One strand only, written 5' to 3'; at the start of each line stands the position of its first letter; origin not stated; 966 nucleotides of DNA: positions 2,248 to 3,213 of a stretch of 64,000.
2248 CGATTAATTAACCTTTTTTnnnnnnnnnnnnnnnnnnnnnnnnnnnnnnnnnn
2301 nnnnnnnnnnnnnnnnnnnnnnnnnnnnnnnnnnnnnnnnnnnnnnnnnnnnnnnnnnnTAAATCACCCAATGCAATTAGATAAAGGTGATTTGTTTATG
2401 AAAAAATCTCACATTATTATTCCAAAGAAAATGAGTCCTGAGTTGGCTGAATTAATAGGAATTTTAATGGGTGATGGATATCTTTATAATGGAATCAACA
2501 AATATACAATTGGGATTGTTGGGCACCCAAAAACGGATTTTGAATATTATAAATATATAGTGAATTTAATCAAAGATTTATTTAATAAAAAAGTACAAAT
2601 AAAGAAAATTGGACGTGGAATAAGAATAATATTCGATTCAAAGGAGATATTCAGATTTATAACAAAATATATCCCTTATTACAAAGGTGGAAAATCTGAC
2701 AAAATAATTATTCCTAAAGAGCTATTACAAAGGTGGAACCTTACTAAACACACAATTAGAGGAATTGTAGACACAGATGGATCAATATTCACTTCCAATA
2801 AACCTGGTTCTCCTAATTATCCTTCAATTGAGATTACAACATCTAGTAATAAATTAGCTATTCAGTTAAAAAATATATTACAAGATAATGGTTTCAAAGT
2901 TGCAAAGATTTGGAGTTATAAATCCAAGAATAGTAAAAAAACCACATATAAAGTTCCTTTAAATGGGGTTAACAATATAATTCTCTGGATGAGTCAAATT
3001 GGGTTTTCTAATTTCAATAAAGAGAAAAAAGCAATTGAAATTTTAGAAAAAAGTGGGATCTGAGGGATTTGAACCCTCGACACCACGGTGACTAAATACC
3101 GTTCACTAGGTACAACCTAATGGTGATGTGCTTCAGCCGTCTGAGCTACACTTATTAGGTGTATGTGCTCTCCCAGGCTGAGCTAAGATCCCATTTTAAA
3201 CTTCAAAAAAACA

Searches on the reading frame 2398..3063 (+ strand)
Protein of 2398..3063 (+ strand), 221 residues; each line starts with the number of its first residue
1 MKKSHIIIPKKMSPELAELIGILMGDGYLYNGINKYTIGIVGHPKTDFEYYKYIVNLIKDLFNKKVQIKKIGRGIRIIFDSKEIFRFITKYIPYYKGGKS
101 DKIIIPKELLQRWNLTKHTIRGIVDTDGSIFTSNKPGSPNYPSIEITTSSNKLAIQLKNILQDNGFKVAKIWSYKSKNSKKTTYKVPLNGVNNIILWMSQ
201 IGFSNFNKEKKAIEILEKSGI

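Call 10: search_protein_families(library=pfam, proteins=[window:2398-3063:+], max_evalue=0.01)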
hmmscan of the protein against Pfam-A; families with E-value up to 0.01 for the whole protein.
window:2398-3063:+ (221 aa): 2 families
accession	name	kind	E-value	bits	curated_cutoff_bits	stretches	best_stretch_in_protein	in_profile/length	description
PF14528.11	LAGLIDADG_3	-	1.3e-08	35.5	22.5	1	120-194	7-74/82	LAGLIDADG-like domain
PF03161.18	LAGLIDADG_2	-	6.1e-07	30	25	1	19-168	4-147/168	LAGLIDADG DNA endonuclease family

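Call 43: find_homologous_proteins(query=window:2398-3063:+, max_evalue=0.00001)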
Query window:2398-3063:+ (221 aa): 233 proteins with E <= 0.00001 among 581 candidates; the best 120 are listed.
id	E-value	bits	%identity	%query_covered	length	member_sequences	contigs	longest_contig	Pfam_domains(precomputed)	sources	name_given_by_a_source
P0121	9.9e-139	478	100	100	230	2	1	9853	PF03161.19,PF14528.12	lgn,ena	-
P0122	1.3e-104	366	76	100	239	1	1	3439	PF14528.12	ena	-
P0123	1.5e-85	304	67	98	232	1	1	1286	PF14528.12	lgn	-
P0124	1.2e-81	291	66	93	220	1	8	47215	PF14528.12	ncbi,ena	-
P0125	4.5e-73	263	60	92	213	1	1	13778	PF14528.12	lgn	-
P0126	9.5e-73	262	59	98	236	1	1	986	-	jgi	jgi:hypothetical protein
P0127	1.7e-68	248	56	96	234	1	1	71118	PF14528.12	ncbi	-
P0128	4.2e-67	244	56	96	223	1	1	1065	PF14528.12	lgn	-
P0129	5.7e-67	243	55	94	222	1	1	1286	PF14528.12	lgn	-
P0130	1.3e-66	242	58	94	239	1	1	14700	PF14528.12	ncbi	-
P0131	6.6e-65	237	54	93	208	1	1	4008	PF14528.12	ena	-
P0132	4.5e-64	234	55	94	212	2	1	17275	PF14528.12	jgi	-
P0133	4.8e-64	234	53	94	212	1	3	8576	PF14528.12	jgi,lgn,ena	-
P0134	6.4e-64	233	55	92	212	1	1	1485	PF14528.12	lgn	-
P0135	8.8e-64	233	56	91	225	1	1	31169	PF14528.12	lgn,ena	-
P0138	1.5e-63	232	55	92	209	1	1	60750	PF14528.12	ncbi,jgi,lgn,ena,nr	ncbi:MAG: hypothetical protein KKE23_04255 [Nanoarchaeota archaeon]|nr:hypothetical protein [Nanoarc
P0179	4.4e-58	214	53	90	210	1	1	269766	PF14528.12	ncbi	ncbi:MAG: LAGLIDADG family homing endonuclease [Candidatus Diapherotrites archaeon]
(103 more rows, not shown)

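Call 44: find_encoding_contigs(protein=P0124, flank=2500, max_places=2)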
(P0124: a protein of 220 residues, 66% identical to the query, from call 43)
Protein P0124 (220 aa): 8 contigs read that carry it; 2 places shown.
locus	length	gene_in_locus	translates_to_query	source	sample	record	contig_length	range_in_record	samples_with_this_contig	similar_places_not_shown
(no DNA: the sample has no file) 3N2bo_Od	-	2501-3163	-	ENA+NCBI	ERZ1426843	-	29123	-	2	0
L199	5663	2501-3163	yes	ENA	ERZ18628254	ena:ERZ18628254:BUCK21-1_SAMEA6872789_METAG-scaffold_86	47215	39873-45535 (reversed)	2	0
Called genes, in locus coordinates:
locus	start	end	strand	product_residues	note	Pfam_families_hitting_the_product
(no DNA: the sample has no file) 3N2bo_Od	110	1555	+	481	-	PF00587:tRNA-synt_2b (faint), PF03129:HGTP_anticodon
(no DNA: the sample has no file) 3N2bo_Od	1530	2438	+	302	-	-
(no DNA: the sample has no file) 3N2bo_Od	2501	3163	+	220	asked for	PF14528:LAGLIDADG_3 (weak)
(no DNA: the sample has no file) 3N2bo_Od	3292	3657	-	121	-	PF01336:tRNA_anti-codon, PF21473:OB_Ssb-like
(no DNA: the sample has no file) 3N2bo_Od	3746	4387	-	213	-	-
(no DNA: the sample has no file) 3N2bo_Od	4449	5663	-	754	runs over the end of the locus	-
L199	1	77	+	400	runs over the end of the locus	PF03215:Rad17, PF05496:RuvB_N (weak), PF00004:AAA, PF25361:AAA_lid_RFC1 (faint), PF21960:RCF1-5-like_lid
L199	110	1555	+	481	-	PF00587:tRNA-synt_2b (faint), PF03129:HGTP_anticodon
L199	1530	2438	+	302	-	-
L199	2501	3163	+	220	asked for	PF14528:LAGLIDADG_3 (weak)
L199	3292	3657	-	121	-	PF01336:tRNA_anti-codon, PF21473:OB_Ssb-like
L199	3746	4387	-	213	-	-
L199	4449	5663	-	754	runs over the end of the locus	-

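Call 45: find_encoding_contigs(protein=P0127, flank=2500, max_places=1)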
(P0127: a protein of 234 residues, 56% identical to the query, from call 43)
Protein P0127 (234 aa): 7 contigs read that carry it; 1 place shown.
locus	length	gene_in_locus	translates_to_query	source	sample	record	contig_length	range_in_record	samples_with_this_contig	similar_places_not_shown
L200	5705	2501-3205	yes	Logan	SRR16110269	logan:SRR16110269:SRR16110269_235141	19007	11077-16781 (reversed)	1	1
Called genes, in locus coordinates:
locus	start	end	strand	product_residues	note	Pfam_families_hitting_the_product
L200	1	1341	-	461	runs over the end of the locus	PF01406:tRNA-synt_1e, PF01921:tRNA-synt_1f (faint), PF09334:tRNA-synt_1g (weak), PF09190:DALR_2 (faint), PF00133:tRNA-synt_1 (weak), PF23493:CysS_C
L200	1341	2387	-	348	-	PF05833:NFACT_N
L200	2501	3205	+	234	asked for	PF14528:LAGLIDADG_3 (faint)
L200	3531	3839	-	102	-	-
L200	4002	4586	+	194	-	-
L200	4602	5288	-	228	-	-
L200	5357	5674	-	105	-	PF04981:NMD3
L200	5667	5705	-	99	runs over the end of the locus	PF04242:DUF424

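Call 46: find_encoding_contigs(protein=P0138, flank=2500, max_places=1)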
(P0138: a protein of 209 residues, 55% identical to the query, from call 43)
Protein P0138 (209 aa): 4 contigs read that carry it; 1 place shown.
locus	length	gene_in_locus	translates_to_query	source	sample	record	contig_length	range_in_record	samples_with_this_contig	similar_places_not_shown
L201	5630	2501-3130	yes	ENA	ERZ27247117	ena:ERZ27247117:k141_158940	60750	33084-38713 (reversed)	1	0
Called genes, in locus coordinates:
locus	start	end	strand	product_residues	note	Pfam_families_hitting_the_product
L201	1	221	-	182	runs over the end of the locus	PF05670:NFACT-R_1, PF18297:NFACT-R_2 (faint)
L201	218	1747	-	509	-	PF01406:tRNA-synt_1e, PF01921:tRNA-synt_1f (faint), PF09334:tRNA-synt_1g (faint), PF01406:tRNA-synt_1e, PF23493:CysS_C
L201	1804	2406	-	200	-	-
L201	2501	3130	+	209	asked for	PF14528:LAGLIDADG_3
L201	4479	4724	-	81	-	-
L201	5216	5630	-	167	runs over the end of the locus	PF00961:LAGLIDADG_1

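Call 47: find_encoding_contigs(protein=P0179, flank=2500, max_places=1)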
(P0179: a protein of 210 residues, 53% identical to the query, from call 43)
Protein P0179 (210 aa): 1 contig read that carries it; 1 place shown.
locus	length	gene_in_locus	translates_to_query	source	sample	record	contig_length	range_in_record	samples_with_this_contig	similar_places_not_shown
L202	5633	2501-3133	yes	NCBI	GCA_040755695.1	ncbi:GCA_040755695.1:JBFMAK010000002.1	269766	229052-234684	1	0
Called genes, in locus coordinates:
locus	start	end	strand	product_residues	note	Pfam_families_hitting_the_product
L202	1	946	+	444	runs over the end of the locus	PF02403:Seryl_tRNA_N, PF00587:tRNA-synt_2b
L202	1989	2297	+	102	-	PF00293:NUDIX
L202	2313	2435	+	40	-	-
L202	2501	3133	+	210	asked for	PF14528:LAGLIDADG_3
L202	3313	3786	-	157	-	PF17013:Acetyltransf_15 (weak), PF00583:Acetyltransf_1, PF13673:Acetyltransf_10, PF13508:Acetyltransf_7 (weak)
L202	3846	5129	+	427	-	PF00709:Adenylsucc_synt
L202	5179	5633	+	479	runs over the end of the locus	PF13522:GATase_6, PF13537:GATase_7, PF00156:Pribosyltran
